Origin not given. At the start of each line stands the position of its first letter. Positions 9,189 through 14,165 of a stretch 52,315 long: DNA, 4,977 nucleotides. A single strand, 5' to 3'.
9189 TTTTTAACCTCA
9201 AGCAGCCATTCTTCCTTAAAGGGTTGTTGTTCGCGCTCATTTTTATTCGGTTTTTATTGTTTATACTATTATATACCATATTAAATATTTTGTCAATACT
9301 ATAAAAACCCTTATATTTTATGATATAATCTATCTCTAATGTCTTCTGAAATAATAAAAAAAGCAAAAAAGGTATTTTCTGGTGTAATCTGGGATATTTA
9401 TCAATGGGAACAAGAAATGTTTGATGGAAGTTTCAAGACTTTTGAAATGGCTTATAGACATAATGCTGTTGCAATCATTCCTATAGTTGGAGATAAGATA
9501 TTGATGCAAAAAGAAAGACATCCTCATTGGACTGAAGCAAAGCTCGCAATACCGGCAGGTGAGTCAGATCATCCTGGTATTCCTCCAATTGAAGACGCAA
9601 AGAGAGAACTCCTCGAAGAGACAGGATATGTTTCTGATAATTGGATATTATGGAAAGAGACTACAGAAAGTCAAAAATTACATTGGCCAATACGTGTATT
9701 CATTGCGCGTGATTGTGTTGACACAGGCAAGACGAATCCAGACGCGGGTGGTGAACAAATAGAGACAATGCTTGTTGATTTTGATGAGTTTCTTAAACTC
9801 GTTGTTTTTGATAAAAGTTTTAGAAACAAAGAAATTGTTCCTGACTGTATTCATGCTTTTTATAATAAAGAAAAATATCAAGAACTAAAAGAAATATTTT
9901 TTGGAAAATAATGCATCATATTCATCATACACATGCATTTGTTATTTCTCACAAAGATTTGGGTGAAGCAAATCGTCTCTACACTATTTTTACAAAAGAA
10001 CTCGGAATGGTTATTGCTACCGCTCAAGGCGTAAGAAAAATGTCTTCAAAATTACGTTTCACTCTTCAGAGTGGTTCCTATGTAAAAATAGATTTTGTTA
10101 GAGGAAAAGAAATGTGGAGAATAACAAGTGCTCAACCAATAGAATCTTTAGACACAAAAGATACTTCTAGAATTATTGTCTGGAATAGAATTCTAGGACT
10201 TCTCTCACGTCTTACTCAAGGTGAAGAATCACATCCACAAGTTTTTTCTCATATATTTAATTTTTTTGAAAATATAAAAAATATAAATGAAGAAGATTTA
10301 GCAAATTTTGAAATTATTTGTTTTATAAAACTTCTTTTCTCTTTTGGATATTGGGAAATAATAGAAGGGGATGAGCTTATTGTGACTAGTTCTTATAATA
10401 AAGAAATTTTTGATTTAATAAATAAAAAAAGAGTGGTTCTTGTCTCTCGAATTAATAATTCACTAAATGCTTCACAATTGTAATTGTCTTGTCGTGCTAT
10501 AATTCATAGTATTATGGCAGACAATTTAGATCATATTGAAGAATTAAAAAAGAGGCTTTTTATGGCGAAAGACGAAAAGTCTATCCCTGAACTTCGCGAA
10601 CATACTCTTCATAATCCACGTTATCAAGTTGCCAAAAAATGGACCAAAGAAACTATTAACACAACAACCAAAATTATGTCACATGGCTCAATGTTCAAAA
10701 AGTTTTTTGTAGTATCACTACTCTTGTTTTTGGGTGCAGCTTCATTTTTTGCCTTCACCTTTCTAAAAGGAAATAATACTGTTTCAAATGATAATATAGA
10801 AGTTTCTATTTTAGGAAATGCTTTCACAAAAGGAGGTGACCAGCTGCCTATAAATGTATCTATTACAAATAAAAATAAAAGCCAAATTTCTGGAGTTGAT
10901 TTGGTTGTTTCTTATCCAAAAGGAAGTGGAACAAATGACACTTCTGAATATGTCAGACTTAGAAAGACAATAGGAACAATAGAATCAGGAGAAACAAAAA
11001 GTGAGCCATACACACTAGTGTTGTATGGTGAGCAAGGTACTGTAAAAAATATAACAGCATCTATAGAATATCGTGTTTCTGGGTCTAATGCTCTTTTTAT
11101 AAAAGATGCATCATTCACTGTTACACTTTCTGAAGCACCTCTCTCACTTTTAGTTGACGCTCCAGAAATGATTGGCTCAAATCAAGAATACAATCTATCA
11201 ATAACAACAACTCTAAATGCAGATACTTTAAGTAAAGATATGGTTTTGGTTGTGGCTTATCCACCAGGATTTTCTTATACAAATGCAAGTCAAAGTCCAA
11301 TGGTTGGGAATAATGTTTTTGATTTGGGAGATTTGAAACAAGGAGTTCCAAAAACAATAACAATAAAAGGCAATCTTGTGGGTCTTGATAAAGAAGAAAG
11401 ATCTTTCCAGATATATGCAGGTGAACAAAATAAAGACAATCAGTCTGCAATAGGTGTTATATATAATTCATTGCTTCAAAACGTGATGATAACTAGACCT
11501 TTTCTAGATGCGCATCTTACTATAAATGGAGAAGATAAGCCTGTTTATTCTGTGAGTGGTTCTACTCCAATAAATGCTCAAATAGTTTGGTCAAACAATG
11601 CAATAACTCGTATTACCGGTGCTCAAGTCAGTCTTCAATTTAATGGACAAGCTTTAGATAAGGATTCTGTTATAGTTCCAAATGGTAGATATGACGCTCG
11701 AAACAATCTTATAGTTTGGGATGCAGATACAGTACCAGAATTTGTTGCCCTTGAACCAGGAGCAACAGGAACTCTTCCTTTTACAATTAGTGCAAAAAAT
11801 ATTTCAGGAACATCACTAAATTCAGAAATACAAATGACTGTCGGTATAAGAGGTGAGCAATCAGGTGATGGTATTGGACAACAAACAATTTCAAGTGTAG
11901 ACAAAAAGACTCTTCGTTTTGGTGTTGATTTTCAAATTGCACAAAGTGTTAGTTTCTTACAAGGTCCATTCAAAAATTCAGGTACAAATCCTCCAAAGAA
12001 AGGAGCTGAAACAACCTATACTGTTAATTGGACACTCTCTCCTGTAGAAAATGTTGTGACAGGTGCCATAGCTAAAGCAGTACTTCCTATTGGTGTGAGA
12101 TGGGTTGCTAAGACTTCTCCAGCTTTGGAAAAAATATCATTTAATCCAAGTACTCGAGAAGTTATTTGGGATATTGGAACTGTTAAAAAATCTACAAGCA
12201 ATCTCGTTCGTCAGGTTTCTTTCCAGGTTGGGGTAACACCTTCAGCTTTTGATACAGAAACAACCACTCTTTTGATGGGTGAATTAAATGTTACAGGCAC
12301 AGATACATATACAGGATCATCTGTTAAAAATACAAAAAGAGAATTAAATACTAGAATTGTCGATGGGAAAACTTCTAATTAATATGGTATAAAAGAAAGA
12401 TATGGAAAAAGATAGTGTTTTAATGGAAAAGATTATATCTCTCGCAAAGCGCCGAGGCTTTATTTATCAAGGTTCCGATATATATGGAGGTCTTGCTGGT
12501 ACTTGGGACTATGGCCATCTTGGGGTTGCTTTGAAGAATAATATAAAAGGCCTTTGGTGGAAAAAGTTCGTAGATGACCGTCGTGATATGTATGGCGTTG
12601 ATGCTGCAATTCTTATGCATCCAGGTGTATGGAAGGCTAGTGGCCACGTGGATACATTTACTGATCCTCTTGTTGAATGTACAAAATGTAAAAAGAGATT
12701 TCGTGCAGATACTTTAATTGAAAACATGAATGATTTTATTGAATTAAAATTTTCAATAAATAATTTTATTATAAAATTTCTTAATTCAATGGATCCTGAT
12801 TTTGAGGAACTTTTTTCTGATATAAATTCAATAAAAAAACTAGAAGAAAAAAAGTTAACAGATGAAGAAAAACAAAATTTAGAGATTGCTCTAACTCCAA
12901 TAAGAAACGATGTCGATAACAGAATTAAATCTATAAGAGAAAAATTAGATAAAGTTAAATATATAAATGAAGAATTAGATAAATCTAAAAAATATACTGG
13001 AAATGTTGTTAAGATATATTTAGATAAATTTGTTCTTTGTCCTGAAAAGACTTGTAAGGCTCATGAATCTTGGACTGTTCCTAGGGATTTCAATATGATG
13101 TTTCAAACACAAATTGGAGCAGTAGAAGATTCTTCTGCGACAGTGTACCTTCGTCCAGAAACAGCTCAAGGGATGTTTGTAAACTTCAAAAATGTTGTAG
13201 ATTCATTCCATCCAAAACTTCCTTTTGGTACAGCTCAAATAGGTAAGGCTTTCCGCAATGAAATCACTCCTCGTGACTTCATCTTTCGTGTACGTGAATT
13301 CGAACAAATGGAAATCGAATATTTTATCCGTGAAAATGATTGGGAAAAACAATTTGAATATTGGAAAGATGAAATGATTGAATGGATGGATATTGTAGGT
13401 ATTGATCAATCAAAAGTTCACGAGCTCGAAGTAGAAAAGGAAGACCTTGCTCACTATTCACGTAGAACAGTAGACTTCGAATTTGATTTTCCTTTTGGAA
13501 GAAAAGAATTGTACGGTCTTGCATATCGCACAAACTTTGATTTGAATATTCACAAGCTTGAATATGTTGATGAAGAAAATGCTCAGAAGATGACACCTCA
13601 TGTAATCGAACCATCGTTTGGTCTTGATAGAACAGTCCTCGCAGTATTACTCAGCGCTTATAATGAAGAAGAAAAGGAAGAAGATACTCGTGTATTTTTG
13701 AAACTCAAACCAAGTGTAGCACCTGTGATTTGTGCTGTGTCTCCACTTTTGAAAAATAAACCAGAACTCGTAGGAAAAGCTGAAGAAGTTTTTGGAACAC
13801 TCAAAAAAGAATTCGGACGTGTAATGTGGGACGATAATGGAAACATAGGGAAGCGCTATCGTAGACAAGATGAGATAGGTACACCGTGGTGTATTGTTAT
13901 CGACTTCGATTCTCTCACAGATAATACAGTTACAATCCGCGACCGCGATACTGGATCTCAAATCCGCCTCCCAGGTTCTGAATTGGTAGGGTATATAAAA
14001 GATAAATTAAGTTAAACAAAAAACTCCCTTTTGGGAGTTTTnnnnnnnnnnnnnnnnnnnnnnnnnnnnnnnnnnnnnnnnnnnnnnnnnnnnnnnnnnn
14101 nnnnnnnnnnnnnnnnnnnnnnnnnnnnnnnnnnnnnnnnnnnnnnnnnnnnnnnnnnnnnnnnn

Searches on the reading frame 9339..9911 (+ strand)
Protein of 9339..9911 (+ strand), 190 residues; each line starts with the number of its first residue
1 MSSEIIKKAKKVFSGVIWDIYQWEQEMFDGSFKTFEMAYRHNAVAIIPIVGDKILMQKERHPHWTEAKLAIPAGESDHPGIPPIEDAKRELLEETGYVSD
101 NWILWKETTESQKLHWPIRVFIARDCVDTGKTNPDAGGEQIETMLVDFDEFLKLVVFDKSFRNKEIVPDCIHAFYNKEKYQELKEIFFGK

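Call 74: search_protein_families(library=pfam, proteins=[window:9339-9911:+], max_evalue=0.001)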
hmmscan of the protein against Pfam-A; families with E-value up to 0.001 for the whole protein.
window:9339-9911:+ (190 aa): 1 family
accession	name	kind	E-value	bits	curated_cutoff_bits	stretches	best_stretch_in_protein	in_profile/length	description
PF00293.34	NUDIX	-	8.2e-10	39.2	21.1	1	40-163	2-127/134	NUDIX domain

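Call 97: search_protein_families(library=ncbifam, proteins=[window:9339-9911:+], max_evalue=0.001)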
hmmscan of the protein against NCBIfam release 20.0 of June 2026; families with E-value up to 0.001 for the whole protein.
window:9339-9911:+ (190 aa): 1 family
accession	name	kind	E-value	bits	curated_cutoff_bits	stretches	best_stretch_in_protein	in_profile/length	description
NF008736.0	PRK11762.1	equivalog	1.2e-08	34.8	169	1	6-154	10-159/186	ADP compounds hydrolase NudE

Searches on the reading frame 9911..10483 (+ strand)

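Call 74: search_protein_families(library=pfam, proteins=[window:9911-10483:+], max_evalue=0.001)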
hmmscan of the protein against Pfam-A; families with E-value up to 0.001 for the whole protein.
window:9911-10483:+ (190 aa): 2 families
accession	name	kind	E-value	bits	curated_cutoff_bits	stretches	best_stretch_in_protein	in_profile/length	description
PF11967.14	RecO_N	-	1.6e-14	54.1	27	1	1-79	1-79/80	Recombination protein O N terminal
PF02565.21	RecO_C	-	0.00067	19.9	22.1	0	86-147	5-64/157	Recombination protein O C terminal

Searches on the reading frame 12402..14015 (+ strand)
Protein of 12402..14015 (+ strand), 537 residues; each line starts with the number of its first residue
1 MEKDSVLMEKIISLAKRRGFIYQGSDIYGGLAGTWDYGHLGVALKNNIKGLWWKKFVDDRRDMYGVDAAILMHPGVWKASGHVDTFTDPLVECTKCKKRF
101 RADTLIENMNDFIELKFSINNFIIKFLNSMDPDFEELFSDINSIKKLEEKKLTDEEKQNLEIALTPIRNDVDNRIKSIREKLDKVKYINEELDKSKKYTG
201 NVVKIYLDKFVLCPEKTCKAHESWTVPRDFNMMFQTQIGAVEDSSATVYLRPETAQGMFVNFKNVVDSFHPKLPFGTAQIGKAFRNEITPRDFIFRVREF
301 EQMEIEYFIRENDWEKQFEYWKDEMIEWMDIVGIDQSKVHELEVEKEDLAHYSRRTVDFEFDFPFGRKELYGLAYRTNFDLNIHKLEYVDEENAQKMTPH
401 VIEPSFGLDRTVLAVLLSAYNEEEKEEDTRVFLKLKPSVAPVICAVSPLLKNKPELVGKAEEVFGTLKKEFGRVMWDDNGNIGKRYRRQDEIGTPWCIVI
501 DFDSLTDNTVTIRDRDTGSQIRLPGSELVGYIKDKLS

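Call 74: search_protein_families(library=pfam, proteins=[window:12402-14015:+], max_evalue=0.001)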
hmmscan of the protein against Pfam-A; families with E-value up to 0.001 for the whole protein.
window:12402-14015:+ (537 aa): 2 families
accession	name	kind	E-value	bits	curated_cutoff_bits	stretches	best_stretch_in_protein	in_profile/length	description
PF03129.25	HGTP_anticodon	-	7.8e-21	74.5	21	1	444-534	2-93/94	Anticodon binding domain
PF00587.30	tRNA-synt_2b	-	1.3e-14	55.1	29.3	1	245-416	8-176/179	tRNA synthetase class II core domain (G, H, P, S and T)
